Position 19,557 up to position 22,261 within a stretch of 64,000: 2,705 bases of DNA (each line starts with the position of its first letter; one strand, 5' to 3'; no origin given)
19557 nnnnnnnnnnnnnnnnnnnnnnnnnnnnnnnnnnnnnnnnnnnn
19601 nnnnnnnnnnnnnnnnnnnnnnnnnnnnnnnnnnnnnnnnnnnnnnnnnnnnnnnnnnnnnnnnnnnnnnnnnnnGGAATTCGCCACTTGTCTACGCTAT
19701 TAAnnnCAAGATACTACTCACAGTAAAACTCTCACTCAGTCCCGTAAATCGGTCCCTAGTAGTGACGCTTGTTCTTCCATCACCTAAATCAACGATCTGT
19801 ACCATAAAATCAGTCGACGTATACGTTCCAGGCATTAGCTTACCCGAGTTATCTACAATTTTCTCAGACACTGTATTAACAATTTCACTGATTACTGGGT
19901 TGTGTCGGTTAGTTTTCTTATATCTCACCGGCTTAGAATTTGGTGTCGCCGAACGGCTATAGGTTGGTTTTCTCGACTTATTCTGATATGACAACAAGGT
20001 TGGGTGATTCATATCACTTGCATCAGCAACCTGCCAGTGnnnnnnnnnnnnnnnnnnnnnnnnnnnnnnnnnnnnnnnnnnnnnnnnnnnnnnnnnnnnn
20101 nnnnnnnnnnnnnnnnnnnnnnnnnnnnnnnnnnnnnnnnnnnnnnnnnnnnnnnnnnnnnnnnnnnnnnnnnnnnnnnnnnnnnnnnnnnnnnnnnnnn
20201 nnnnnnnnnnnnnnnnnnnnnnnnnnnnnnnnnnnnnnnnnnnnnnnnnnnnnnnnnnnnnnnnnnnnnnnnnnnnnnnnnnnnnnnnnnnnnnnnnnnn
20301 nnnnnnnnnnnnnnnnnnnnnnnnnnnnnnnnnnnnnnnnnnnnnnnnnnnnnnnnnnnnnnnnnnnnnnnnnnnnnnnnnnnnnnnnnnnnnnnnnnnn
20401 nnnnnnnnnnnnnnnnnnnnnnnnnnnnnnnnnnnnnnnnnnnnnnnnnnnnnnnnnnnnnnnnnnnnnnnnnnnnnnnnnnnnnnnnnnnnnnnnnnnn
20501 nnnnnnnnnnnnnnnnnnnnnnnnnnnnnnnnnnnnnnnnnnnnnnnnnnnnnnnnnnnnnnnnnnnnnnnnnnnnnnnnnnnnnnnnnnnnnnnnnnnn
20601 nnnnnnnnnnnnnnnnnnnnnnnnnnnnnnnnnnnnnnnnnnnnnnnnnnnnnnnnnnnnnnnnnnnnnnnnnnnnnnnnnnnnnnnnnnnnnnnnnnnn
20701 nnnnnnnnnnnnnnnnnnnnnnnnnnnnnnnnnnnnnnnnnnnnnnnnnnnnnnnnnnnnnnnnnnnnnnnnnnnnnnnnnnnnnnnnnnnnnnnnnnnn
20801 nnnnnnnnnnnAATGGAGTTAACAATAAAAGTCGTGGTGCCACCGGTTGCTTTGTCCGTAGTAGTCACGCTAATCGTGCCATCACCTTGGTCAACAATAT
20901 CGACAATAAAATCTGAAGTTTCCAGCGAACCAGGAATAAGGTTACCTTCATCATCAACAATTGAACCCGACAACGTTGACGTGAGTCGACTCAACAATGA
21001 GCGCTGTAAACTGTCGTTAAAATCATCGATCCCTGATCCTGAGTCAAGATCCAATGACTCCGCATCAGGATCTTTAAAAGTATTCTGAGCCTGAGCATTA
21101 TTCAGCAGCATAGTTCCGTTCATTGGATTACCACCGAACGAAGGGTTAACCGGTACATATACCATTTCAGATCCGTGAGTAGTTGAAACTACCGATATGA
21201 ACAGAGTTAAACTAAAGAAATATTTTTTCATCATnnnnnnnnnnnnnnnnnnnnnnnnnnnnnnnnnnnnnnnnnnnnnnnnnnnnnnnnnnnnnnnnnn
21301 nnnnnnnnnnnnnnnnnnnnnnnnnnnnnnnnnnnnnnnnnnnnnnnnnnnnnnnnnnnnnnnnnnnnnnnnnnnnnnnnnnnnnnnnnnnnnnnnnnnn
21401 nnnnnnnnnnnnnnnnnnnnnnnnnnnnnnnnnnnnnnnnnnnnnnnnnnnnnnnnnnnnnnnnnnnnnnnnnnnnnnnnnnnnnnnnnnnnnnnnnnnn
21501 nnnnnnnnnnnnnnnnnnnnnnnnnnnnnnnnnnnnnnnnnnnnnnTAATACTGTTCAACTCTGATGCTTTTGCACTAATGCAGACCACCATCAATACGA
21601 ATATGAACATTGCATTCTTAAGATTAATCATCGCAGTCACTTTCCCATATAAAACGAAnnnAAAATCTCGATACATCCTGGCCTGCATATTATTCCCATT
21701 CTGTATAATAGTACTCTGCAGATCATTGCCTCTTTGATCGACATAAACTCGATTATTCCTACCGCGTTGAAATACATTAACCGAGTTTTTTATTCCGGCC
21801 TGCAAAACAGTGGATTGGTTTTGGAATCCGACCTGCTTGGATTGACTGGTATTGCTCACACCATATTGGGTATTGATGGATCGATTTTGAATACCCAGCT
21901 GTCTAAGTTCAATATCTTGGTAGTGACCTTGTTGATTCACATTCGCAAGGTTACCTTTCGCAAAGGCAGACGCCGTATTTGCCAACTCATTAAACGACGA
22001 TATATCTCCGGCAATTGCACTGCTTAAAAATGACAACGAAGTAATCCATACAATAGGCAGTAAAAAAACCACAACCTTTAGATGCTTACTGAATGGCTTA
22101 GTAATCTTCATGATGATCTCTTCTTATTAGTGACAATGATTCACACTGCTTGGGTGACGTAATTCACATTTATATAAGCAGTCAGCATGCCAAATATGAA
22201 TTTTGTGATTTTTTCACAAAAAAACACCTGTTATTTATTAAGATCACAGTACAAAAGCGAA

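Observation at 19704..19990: CsgG carries a C-terminal extension ending in a CsgF C-domain-like segment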

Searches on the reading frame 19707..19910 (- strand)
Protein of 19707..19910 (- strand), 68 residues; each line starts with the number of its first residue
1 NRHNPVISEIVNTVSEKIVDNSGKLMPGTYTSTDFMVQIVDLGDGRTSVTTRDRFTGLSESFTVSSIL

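Call 27: search_solved_structures(query=A2, max_evalue=10, show_alignments=1)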
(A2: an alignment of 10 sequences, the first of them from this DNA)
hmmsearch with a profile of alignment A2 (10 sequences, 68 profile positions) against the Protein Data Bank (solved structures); distinct sequences matched with E-value up to 10: 8.
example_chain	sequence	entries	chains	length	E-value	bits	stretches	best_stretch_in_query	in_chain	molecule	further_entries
6qp4_A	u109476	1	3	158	0.033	17.3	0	2-33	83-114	UspA1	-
3k4h_A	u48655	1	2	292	0.33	14.2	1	38-65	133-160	putative transcriptional regulator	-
3j80_V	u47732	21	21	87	0.67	13.1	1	12-31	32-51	eS21 | 40S ribosomal protein S21 | Ribosomal protein eS21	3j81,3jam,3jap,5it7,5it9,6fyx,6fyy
6si7_A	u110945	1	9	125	0.94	12.7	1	27-65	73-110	Curli production assembly/transport component CsgF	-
5m1u_A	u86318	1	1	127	0.97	12.6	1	27-65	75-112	Curli production assembly/transport component CsgF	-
6l7a_J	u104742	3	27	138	1.2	12.4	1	27-65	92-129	CsgF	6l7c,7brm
6lqh_a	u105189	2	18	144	1.3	12.3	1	27-65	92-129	Curli production assembly/transport component CsgF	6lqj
3j6x_21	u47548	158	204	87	1.4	12.1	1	12-31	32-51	40S ribosomal protein S21 | 40S ribosomal protein S21-A | ES21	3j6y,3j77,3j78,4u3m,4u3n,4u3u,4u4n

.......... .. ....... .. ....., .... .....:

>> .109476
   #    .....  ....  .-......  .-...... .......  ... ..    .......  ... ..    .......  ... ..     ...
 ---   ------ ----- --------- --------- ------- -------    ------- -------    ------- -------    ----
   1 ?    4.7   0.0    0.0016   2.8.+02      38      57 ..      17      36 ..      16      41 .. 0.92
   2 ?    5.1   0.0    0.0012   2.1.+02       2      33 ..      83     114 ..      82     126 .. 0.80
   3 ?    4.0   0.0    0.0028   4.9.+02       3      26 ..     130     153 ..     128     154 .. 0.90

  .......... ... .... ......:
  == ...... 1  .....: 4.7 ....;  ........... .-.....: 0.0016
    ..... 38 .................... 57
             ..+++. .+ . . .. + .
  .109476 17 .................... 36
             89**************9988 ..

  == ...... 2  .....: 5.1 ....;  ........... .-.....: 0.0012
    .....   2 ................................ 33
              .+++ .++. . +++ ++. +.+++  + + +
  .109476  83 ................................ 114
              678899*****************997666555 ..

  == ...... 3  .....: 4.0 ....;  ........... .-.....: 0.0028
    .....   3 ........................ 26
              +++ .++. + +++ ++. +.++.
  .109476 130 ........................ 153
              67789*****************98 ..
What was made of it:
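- Tried and rejected: The tail profile reaches E. coli CsgF only at E about 1 (call 27).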

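Call 35: search_protein_representatives(alignment_id=A2)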
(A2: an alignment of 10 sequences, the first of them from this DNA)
Query: 10 sequences, 68 profile positions. Proteins with E-value up to 0.001 (for the whole library): 54; up to 1e-10: 11; up to 1e-30: 0. The best 54 are listed.
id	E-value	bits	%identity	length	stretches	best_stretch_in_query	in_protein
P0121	5.7e-29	115.9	-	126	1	2-68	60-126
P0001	1.3e-27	111.6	-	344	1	1-68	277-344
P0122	8.4e-15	70.5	-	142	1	4-68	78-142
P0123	7.6e-14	67.5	-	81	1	4-65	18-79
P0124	1.6e-13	66.5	-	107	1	4-65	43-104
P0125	2.2e-12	62.8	-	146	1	5-64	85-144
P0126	5.5e-12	61.5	-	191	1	5-64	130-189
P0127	2.1e-11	59.6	-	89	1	4-68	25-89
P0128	3.0e-11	59.2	-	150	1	5-64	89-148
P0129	6.0e-11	58.2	-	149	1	4-67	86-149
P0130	7.0e-11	58.0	-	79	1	3-65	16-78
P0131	2.1e-10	56.4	-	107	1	10-65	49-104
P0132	3.9e-10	55.6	-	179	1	5-66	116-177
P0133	4.6e-10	55.4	-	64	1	6-65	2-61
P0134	1.6e-09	53.6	-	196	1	5-65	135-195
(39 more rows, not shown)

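Call 51: predict_structure(alignment_id=A4)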
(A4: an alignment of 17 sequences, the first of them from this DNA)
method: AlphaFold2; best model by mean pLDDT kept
length: 68 residues; sequences in the alignment: 17
mean_pLDDT: 81.5   pTM: 0.66
mean pLDDT of the five models: 81.5, 81.2, 80.9, 78.6, 78.5
residues with pLDDT >= 90: 30; 70-90: 19; 50-70: 16; < 50: 3
segments of 3 or more residues with pLDDT < 50: none
pLDDT, mean of each block of 10 residues (from residue 1): 58 72 87 91 91 94 77
secondary structure, 60 per line:
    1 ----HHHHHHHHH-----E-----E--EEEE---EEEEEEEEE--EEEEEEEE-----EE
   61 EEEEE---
elements in order: H5-13 E28-31 E35-43 E46-53 E59-65
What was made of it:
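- On CsgF (PF10614), applied to the tail: The model has a helix and four strands (call 51).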

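Call 54: fold_search(model_id=the predicted structure, library=pdb)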
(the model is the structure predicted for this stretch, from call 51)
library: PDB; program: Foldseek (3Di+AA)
matches with E <= 10: 853; with E <= 0.001: 0
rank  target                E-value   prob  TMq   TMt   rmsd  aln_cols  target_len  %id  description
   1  9xps_5                1.8e-01  0.93  0.47  0.14   9.6        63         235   14  The neck structure of the Phage Phikz (released 2026-02-11)
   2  3h0x                  2.3e-01  0.94  0.44  0.22   8.9        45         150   24  Crystal structure of peptide-binding domain of Kar2 protein from Saccharomyces cerevisiae (released 2009-04-21)
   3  9xps_8                3.7e-01  0.85  0.48  0.16   9.5        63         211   14  The neck structure of the Phage Phikz (released 2026-02-11)
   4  4wv7_A                4.1e-01  0.84  0.43  0.22   9.5        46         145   24  HEAT SHOCK PROTEIN 70 SUBSTRATE BINDING DOMAIN WITH COVALENTLY LINKED NOVOLACTONE (released 2015-01-14)
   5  4r5j_D                4.4e-01  0.87  0.43  0.14   9.5        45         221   16  Crystal structure of the DnaK C-terminus (Dnak-SBD-A) (released 2014-09-10)
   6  4wv7_B                5.2e-01  0.77  0.42  0.23   9.4        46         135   24  HEAT SHOCK PROTEIN 70 SUBSTRATE BINDING DOMAIN WITH COVALENTLY LINKED NOVOLACTONE (released 2015-01-14)
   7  9xps_1                5.5e-01  0.96  0.47  0.15   2.6        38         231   16  The neck structure of the Phage Phikz (released 2026-02-11)
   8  4gfu_A                5.5e-01  0.30  0.33  0.12   6.3        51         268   14  PTPN18 in complex with HER2-pY1248 phosphor-peptides (released 2013-08-07)
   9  1y43_B                6.9e-01  0.87  0.43  0.19   3.3        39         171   23  crystal structure of aspergilloglutamic peptidase from Aspergillus niger (released 2005-12-13)
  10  4po2_A                6.9e-01  0.75  0.42  0.14   9.5        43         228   23  Crystal Structure of the Stress-Inducible Human Heat Shock Protein HSP70 Substrate-Binding Domain in Complex with Pept (released 2014-08-20)
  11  6zhi_C                6.9e-01  0.63  0.42  0.15   9.2        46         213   22  Structure of the Plasmodium falciparum Hsp70-x substrate binding domain in complex with hydrophobic peptide (released 2020-09-09)
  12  6ryx                  7.3e-01  0.94  0.43  0.05   1.7        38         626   18  Copper oxidase from Colletotrichum graminicola (released 2019-11-13)
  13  4wv5_A                7.3e-01  0.72  0.42  0.22   9.5        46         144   20  HEAT SHOCK PROTEIN 70 SUBSTRATE BINDING DOMAIN (released 2015-01-14)
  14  4gfv_B                7.3e-01  0.25  0.33  0.11   5.2        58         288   14  PTPN18 in complex with HER2-pY1196 phosphor-peptides (released 2013-10-23)
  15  9xps_3                8.2e-01  0.94  0.49  0.14   2.4        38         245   16  The neck structure of the Phage Phikz (released 2026-02-11)
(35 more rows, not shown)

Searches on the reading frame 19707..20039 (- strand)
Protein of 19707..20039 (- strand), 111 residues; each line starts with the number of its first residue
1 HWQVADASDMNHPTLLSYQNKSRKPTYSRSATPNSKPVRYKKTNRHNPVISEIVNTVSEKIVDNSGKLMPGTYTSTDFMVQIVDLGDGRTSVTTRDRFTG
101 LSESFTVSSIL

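Call 5: find_homologous_proteins(query=window:19707-20039:-, max_evalue=0.001)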
Query seq(111 aa): 3 candidates shared short words with the query, none scored E <= 0.001.
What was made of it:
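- Tried and rejected: A word-indexed protein search with the tail alone found nothing (call 5).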

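Call 16: search_solved_structures(query=window:19707-20039:-, max_evalue=10, show_alignments=2)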
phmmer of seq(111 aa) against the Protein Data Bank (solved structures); distinct sequences matched with E-value up to 10: 5.
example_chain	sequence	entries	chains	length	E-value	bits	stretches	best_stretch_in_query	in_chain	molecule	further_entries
9j6d_E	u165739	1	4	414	0.35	14.5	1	11-40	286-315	chikungunya E2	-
9bhh_E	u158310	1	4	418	0.36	14.5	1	11-40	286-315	E2 glycoprotein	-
6nk7_E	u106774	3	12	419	0.36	14.5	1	11-40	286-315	E2 glycoprotein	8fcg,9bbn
6w09_E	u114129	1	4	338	0.55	13.9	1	11-37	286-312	E2 glycoprotein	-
7w6t_I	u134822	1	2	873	0.68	13.6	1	1-52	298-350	Dipeptidyl aminopeptidase-like protein 6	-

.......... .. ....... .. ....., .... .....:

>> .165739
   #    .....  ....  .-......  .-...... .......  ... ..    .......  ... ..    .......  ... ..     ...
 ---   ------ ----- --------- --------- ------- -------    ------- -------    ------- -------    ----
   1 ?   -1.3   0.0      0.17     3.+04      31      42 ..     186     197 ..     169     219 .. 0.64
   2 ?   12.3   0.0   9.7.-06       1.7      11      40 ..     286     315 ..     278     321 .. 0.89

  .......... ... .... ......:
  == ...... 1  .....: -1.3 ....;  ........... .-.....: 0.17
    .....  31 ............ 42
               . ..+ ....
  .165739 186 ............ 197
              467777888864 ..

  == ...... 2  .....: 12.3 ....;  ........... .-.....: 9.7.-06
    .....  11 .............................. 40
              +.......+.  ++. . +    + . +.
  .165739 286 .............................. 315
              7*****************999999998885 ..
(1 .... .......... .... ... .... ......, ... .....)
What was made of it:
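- Tried and rejected: phmmer of the tail against PDB sequences gave only chance hits (call 16).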

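Call 24: find_related_loci(query=A1, collection=genome_contigs, flank=4000)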
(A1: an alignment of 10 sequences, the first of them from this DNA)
Query A1 (111 aa) in genome_contigs; peptide patterns used: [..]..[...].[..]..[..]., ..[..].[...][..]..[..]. (x = any residue, [..] = any of these).
55 stretches matched a pattern; 3 encode a relative of the query (tblastn E <= 1e-3); 3 distinct loci.
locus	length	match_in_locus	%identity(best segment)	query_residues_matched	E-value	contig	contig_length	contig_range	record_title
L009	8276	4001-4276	38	1-111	1e-22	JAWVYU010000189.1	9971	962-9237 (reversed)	MAG: Ketobacteraceae bacterium isolate HN14.bin.11 k141_1459488_length_9971_cov_8.0000, whole genome shotgun sequence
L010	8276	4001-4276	35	1-111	6e-21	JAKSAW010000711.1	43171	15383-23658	MAG: Pseudomonadales bacterium isolate MAG.120 k141_7793386, whole genome shotgun sequence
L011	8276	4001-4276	34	1-111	4e-20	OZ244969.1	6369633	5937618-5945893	MAG: Ketobacteraceae bacterium isolate 1172b765-9f31-4db6-bea8-5762c0610667 genome assembly, chromosome: 1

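Call 62: find_related_loci(query=A1, collection=metagenome_contigs, flank=3500)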
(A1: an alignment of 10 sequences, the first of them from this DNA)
Query A1 (111 aa) in metagenome_contigs; peptide patterns used: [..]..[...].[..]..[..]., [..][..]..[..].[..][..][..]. (x = any residue, [..] = any of these).
81 stretches matched a pattern; 19 encode a relative of the query (tblastn E <= 1e-3); 19 distinct loci.
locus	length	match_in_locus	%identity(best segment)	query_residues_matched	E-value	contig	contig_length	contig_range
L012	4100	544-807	33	20-107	2e-15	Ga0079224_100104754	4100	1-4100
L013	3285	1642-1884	33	29-109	2e-13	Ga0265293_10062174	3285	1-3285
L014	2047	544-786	35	29-109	3e-13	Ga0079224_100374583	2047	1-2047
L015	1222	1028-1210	38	49-109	1e-12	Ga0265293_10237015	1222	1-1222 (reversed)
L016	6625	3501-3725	33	35-109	2e-12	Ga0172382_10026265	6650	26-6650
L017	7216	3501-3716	36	37-108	2e-12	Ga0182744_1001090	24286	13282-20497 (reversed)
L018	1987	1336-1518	41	49-109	4e-12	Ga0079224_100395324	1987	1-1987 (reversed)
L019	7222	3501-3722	32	36-109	8e-12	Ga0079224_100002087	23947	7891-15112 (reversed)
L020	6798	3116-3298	36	49-109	1e-11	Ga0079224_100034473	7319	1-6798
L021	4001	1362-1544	36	49-109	9e-12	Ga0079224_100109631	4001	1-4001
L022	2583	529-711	38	49-109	1e-11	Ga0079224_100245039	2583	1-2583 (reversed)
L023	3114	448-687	35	29-108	2e-11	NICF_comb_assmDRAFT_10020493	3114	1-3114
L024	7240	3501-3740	35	29-108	2e-11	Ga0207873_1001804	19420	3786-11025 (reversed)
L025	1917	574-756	36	49-109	3e-11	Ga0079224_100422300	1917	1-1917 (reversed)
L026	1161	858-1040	38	49-109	4e-11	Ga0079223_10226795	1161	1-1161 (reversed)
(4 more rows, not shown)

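Call 73: search_protein_families(library=pfam, alignment_id=A1, max_evalue=0.1)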
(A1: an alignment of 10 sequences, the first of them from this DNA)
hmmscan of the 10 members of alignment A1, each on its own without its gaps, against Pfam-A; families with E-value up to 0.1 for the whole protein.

A. member 1, seq(111 aa): 1 family
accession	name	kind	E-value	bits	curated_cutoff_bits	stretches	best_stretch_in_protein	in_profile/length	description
PF10614.14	CsgF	-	0.00037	21.1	25.8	1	19-107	46-131/132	Type VIII secretion system (T8SS), CsgF protein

B. families by the number of members that match (of 10 scanned): 2 families
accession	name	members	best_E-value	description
PF10614.14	CsgF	7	0.00037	Type VIII secretion system (T8SS), CsgF protein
PF04383.19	KilA-N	1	0.093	KilA-N domain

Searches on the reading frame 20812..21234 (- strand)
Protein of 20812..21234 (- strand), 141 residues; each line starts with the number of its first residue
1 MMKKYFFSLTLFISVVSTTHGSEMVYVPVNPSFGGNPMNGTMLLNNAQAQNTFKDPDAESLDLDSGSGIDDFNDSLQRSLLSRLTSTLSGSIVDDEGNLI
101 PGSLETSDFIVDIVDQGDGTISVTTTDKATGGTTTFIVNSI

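Call 3: search_protein_families(library=pfam, proteins=[window:20812-21234:-], max_evalue=0.01)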
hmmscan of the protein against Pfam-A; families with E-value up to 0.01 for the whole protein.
seq(141 aa): 1 family
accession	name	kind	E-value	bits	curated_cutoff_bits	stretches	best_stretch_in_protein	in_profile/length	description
PF10614.14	CsgF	-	6.2e-31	107.7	25.8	1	8-136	4-129/132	Type VIII secretion system (T8SS), CsgF protein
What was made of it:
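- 20809..21234 (-): csgF, 141 aa, full length, with both the N-terminal CsgG-binding segment and the C-terminal domain (the domain is residues 80-141, 20812-20997). Pfam CsgF E 6e-31 (call 3).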

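Call 15: search_solved_structures(query=window:20812-21234:-, max_evalue=1, show_alignments=2)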
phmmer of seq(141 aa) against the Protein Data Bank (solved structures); distinct sequences matched with E-value up to 1: 4.
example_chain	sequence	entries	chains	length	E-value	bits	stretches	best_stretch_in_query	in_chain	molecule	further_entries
6l7a_J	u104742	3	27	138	3.6e-20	75.5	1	8-139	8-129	CsgF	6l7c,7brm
6lqh_a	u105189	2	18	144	4.2e-20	75.3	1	8-139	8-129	Curli production assembly/transport component CsgF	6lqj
5m1u_A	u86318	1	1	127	5.8e-19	71.6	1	24-139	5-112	Curli production assembly/transport component CsgF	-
6si7_A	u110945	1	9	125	7.4e-19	71.2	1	26-139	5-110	Curli production assembly/transport component CsgF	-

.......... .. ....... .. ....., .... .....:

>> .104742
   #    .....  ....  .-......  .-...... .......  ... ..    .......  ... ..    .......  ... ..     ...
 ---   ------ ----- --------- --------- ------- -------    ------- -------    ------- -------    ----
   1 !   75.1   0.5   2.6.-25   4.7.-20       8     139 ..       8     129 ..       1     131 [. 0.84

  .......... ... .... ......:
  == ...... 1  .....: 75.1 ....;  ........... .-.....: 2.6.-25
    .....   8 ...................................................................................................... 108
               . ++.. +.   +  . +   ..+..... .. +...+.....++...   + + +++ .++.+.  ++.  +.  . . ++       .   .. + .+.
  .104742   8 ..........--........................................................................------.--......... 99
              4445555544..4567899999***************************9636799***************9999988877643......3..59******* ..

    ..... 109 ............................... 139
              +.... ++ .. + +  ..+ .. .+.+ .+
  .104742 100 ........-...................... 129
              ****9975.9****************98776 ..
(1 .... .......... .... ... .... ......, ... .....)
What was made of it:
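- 20809..21234 (-): Matches E. coli CsgF chains 6L7A and 5M1U at E 4e-20 (call 15).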

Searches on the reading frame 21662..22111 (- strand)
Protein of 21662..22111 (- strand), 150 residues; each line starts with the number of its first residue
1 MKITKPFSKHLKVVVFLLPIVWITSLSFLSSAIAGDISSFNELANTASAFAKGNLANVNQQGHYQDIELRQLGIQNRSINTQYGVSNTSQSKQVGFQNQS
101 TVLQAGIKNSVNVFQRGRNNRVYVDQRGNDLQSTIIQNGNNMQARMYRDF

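Call 3: search_protein_families(library=pfam, proteins=[window:21662-22111:-], max_evalue=0.01)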
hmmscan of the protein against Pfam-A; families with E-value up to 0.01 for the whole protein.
seq(150 aa): 2 families
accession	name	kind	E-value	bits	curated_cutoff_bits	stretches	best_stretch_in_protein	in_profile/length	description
PF07012.17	Curlin_rpt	-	1e-08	35.4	20.7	1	109-139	4-34/34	Curlin associated repeat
PF03687.19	UPF0164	-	0.0017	17.6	21.4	1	26-113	55-141/325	Uncharacterised protein family (UPF0164)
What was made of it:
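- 21659..22111 (-): Single curlin gene (150 aa), CsgB-like; first gene of the operon. Curlin_rpt E 1e-8 (call 3).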
